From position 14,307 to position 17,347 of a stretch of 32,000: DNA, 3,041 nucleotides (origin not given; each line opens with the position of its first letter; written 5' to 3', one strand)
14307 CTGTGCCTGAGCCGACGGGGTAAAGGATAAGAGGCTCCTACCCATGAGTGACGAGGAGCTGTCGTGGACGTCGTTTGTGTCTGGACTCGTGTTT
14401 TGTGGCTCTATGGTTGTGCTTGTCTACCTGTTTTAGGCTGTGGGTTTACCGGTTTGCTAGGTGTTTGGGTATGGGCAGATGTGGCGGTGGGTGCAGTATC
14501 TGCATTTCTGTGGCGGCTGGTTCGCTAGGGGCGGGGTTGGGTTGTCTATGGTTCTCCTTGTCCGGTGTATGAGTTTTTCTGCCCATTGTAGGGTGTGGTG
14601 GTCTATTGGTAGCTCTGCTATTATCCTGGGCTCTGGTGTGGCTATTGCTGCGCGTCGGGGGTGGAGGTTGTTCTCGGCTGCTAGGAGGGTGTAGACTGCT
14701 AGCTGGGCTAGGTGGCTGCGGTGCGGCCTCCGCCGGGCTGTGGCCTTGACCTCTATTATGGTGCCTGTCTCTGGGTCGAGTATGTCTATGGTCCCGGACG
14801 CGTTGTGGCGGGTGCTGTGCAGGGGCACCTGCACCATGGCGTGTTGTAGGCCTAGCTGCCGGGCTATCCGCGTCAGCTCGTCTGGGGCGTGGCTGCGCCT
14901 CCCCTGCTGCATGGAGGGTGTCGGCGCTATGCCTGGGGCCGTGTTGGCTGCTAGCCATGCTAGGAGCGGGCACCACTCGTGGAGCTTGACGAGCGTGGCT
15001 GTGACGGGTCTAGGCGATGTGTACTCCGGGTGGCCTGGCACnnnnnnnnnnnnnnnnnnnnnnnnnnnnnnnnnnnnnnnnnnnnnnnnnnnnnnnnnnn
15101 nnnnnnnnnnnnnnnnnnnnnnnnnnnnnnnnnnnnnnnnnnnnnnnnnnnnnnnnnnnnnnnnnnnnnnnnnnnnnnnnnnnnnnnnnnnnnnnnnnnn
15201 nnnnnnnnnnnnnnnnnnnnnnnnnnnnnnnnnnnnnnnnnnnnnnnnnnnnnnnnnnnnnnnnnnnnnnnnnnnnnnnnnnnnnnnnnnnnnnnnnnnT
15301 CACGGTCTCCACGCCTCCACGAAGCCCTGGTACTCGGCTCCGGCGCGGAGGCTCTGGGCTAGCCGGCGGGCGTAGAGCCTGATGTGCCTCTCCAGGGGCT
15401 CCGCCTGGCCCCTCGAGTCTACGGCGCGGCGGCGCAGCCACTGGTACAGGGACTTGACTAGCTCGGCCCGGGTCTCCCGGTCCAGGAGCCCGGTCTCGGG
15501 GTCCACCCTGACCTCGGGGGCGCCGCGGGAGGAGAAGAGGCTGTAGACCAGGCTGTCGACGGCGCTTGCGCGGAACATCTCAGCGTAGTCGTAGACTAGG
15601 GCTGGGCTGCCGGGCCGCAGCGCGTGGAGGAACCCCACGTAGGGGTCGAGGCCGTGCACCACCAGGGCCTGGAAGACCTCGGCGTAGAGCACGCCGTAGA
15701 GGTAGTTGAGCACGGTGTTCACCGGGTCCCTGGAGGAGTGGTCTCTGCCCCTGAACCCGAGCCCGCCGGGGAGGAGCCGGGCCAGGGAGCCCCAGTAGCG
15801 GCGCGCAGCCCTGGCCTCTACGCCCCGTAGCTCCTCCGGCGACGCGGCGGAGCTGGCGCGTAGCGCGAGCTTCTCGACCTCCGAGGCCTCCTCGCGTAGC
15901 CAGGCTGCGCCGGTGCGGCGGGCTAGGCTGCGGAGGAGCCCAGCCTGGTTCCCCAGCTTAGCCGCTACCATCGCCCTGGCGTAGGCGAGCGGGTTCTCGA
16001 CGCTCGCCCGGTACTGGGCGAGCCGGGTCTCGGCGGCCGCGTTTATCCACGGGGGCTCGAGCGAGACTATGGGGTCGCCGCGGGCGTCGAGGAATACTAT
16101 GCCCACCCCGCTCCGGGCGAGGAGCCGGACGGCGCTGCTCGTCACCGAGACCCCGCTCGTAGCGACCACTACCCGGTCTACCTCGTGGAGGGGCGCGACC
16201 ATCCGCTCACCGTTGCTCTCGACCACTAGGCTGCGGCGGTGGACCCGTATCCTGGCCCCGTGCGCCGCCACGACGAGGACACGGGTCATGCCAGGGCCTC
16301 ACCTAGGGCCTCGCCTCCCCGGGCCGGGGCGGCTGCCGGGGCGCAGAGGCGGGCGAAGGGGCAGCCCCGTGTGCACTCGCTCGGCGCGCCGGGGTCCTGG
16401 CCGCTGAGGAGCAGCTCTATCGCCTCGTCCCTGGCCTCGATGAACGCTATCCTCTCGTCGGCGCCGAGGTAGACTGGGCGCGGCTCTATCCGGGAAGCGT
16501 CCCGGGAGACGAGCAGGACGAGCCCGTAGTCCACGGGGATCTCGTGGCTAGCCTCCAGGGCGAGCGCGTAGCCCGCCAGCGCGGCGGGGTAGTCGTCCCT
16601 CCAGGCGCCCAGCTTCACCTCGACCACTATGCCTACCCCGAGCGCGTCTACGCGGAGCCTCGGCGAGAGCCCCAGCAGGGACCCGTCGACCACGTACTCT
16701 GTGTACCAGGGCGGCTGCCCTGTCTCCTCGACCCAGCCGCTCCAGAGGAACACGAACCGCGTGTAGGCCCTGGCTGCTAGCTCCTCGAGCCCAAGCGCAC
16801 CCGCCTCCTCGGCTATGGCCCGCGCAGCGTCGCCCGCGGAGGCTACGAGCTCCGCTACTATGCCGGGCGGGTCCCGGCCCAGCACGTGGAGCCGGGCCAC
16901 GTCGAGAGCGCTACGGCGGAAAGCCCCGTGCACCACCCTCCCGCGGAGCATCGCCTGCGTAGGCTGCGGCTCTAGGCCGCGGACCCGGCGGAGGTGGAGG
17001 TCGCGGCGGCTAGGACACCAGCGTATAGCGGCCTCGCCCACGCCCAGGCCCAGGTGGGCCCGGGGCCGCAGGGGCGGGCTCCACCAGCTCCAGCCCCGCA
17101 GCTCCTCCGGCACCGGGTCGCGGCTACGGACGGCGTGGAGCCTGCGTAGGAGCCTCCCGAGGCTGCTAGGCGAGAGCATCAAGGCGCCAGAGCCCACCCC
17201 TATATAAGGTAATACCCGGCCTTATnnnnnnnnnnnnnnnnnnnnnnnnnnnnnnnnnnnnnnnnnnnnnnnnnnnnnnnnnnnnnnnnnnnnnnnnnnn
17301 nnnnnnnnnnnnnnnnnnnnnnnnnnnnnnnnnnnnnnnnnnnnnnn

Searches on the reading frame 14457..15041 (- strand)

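Call 70: search_protein_families(library=pfam, proteins=[window:14457-15041:-], max_evalue=0.01)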
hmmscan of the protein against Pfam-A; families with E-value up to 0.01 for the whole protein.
window:14457-15041:- (194 aa): 2 families
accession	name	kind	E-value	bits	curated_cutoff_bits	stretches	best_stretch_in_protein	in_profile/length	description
PF12705.13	PDDEXK_1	-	2.1e-11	44.7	22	1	44-190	84-247/247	PD-(D/E)XK nuclease superfamily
PF01930.23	Cas_Cas4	-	1.6e-10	41.7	22.7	1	16-189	3-158/160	Domain of unknown function DUF83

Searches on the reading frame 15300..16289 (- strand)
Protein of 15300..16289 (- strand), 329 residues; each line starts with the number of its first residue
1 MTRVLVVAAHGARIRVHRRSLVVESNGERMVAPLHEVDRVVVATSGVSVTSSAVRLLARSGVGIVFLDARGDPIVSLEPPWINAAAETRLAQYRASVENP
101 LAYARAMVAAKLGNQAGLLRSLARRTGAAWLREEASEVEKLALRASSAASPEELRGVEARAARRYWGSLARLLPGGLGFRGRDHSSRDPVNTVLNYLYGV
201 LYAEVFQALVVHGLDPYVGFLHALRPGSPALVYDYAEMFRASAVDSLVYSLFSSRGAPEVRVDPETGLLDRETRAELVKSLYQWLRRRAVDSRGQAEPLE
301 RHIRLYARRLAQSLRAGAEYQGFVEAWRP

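Call 16: search_protein_families(library=pfam, proteins=[window:15300-16289:-], max_evalue=0.001)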
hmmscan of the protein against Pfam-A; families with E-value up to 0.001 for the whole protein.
window:15300-16289:- (329 aa): 1 family
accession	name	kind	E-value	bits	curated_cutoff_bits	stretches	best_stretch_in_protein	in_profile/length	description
PF01867.21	Cas_Cas1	-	1.5e-70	238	22.3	1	5-280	1-280/283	CRISPR associated protein Cas1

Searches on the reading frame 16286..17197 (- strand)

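Call 16: search_protein_families(library=pfam, proteins=[window:16286-17197:-], max_evalue=0.001)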
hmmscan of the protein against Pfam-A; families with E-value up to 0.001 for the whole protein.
window:16286-17197:- (303 aa): 2 families
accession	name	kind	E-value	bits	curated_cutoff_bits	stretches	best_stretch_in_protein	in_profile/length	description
PF06023.18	Csa1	-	1e-62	212.6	27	1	12-286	6-290/292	CRISPR-associated exonuclease Csa1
PF12705.13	PDDEXK_1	-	5.7e-05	23.6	22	1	68-285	18-246/247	PD-(D/E)XK nuclease superfamily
